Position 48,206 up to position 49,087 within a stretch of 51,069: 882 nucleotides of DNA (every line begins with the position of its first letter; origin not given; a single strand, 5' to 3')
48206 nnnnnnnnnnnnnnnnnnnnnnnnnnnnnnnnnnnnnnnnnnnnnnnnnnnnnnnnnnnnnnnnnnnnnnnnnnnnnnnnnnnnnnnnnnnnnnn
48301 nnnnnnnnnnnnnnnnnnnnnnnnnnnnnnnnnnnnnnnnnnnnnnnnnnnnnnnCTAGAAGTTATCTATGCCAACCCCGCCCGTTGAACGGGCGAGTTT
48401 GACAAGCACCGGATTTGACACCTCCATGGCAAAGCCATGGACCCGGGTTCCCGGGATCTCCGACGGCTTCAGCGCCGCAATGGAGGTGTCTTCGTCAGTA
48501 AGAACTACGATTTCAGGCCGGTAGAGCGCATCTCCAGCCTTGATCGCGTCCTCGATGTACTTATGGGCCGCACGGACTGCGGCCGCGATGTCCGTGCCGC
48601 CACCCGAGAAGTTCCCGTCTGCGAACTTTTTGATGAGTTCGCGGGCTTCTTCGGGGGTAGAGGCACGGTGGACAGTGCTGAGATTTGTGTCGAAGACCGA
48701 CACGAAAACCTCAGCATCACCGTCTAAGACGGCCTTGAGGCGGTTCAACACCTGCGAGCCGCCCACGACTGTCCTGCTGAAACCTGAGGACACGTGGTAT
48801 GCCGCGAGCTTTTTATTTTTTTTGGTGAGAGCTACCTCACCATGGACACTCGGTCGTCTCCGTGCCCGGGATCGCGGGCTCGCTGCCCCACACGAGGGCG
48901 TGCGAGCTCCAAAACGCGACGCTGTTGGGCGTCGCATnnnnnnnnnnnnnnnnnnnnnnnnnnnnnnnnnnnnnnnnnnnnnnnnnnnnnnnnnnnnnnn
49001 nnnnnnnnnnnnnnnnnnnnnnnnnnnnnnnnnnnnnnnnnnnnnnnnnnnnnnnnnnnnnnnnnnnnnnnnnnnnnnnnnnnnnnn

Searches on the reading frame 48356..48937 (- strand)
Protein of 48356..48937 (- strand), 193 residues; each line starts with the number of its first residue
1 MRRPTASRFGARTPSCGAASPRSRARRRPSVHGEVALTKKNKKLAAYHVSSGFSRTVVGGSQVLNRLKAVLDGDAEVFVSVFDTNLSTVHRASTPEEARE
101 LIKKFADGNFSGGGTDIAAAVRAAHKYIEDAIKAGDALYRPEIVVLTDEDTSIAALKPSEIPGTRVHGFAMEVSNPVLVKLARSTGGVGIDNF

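Call 15: search_protein_families(library=pfam, proteins=[window:48356-48937:-], max_evalue=0.01)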
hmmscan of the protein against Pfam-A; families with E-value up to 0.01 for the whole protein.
window:48356-48937:- (193 aa): 2 families
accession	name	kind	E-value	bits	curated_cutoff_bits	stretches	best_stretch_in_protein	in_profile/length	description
PF13519.12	VWA_2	-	0.00063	20.8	27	1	76-149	37-106/107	von Willebrand factor type A domain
PF05762.20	VWA_CoxE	-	0.007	16.3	26.4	0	67-131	80-147/222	VWA domain containing CoxE-like protein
